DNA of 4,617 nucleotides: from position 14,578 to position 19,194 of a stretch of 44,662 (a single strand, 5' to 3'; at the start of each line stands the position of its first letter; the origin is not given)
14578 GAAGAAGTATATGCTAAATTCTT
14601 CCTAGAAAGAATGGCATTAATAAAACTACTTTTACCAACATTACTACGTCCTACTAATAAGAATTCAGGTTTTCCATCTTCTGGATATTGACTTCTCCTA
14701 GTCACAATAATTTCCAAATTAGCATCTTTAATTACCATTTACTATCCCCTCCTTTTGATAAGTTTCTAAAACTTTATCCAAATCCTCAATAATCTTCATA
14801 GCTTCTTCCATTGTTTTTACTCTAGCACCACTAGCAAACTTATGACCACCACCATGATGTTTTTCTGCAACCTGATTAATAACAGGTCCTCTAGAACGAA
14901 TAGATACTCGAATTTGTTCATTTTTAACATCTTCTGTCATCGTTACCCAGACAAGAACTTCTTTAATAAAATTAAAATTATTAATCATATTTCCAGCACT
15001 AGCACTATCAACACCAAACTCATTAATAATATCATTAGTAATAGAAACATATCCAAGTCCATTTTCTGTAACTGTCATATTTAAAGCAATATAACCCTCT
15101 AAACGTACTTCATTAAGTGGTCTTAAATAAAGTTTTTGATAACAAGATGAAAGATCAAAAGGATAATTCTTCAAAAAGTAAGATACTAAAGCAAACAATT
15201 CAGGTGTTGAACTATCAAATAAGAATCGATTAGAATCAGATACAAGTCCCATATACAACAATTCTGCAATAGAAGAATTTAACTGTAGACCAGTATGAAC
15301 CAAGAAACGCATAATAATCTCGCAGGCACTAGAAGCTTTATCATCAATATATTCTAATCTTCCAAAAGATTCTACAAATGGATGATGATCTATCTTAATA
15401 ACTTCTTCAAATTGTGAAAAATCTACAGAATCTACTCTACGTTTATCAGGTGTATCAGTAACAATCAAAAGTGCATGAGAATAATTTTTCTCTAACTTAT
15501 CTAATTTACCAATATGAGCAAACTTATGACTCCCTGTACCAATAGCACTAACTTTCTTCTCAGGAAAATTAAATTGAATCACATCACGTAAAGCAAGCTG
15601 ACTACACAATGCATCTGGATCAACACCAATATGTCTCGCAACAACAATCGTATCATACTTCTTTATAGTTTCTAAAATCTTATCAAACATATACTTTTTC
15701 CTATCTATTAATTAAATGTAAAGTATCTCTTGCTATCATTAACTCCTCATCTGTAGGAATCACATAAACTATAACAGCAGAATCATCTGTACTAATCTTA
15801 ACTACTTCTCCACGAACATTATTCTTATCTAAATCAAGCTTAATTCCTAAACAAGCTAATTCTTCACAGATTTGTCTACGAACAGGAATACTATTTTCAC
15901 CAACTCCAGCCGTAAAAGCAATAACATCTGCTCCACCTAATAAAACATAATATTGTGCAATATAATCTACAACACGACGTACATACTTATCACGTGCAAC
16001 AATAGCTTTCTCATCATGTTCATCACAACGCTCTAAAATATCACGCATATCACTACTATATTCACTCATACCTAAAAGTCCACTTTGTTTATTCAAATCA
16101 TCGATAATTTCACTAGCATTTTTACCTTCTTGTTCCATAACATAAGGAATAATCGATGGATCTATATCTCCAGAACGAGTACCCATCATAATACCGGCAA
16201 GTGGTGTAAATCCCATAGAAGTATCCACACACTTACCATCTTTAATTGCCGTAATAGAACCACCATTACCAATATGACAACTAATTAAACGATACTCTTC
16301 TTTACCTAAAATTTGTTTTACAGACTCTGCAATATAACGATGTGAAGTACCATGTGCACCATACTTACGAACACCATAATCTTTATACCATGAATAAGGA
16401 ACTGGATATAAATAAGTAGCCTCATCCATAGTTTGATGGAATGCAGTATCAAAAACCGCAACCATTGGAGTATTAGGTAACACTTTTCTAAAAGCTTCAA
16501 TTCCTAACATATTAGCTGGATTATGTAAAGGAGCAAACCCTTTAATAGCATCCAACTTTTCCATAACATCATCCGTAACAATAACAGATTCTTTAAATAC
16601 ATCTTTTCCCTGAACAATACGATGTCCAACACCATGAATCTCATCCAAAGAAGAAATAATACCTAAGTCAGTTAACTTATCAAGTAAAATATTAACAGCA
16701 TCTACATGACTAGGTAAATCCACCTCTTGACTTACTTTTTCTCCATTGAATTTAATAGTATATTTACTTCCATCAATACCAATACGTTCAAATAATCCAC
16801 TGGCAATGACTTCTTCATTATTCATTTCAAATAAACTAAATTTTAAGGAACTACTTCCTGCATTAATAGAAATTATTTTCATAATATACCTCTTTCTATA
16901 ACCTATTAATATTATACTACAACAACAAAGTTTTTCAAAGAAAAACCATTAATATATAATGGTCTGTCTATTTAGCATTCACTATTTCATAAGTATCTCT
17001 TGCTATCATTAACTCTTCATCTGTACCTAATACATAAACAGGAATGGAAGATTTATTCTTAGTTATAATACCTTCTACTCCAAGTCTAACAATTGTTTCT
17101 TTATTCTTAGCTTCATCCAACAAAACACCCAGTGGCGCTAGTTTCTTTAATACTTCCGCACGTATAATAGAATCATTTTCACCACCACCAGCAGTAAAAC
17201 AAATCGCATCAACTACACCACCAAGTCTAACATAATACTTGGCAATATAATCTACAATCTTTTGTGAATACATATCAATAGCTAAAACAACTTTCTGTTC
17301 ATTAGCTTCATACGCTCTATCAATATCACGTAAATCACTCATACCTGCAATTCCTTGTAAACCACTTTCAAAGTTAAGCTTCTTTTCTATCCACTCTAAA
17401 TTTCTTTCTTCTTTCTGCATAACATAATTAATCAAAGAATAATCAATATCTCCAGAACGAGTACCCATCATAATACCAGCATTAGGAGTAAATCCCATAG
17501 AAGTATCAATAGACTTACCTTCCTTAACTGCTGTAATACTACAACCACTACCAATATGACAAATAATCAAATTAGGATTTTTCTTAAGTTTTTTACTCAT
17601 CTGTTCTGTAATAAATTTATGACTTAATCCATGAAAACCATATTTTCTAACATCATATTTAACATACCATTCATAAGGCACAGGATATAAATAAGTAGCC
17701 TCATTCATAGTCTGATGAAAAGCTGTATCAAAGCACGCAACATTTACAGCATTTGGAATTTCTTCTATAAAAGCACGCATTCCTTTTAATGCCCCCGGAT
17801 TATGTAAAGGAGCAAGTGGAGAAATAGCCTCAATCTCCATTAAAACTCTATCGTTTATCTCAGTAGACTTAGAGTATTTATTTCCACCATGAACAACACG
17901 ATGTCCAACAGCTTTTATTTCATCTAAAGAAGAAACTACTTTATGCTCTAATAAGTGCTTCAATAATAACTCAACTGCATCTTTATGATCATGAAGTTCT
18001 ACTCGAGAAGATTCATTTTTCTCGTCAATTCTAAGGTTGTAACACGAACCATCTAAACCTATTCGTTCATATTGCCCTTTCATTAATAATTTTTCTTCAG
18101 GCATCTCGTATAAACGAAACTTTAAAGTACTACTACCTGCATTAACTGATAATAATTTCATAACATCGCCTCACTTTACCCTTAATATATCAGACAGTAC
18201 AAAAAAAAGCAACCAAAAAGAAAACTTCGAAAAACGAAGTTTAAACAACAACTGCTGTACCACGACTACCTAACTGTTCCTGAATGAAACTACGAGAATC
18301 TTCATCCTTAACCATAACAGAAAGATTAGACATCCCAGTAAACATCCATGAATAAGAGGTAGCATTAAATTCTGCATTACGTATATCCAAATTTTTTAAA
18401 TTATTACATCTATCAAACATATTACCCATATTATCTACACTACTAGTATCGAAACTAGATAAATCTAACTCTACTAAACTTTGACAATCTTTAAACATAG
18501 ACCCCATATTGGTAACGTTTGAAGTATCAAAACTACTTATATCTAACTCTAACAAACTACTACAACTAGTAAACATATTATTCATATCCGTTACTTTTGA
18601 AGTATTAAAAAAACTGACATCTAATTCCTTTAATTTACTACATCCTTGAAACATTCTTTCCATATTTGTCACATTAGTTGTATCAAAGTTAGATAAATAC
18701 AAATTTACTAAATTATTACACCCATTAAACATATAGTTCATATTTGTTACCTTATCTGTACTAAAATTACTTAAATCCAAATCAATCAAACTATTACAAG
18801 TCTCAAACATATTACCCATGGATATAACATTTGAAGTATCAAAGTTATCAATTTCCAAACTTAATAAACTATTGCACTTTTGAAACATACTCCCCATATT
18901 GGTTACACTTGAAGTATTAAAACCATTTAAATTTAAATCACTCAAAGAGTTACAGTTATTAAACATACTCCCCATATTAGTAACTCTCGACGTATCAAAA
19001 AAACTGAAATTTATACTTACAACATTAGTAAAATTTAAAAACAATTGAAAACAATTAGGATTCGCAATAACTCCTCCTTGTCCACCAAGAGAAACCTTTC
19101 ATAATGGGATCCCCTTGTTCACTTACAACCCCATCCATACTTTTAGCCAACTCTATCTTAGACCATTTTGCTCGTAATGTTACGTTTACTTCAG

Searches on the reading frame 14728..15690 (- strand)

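Call 79: search_protein_families(library=pfam, proteins=[window:14728-15690:-], max_evalue=0.0001)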
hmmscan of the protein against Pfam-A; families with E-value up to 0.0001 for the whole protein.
window:14728-15690:- (320 aa): 2 families
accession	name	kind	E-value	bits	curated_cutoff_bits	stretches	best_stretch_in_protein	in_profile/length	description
PF01368.27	DHH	-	1.8e-12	48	28.1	1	14-148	1-124/125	DHH family, N-terminal domain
PF02272.25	DHHA1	-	5.9e-12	46.4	25.9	1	224-309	10-101/102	DHHA1 domain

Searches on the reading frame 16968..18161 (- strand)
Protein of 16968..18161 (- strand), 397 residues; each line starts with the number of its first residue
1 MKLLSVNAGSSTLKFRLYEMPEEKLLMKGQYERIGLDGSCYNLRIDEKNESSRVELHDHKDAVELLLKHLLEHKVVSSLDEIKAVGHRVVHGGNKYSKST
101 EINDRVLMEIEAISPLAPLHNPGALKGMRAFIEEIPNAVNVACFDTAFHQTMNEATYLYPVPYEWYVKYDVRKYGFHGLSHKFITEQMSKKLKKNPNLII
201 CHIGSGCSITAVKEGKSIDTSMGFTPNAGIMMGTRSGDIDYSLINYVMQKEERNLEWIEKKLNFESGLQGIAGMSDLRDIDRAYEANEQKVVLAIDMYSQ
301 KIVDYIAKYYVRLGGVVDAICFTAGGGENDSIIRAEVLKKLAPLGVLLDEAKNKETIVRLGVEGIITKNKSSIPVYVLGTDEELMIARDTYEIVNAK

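Call 79: search_protein_families(library=pfam, proteins=[window:16968-18161:-], max_evalue=0.0001)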
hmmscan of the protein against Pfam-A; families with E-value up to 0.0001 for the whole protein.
window:16968-18161:- (397 aa): 1 family
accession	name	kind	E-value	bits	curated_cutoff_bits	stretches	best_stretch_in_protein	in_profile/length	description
PF00871.23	Acetate_kinase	-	7.6e-135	450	22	1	3-388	2-392/392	Acetokinase family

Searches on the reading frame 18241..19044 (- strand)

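Call 79: search_protein_families(library=pfam, proteins=[window:18241-19044:-], max_evalue=0.0001)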
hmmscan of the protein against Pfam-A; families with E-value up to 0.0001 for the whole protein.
window:18241-19044:- (267 aa): 3 families
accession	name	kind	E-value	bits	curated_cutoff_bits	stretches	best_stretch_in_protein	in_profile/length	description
PF03382.20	DUF285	-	9.4e-68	225.9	25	4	139-242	14-114/120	Mycoplasma protein of unknown function, DUF285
PF24758.1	LRR_At5g56370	-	8.5e-07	29.3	27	0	137-226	12-98/227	FBD-associated F-box protein At5g56370, LRR repeats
PF13855.12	LRR_8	-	3.1e-05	24.1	27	0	105-145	20-58/61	Leucine rich repeat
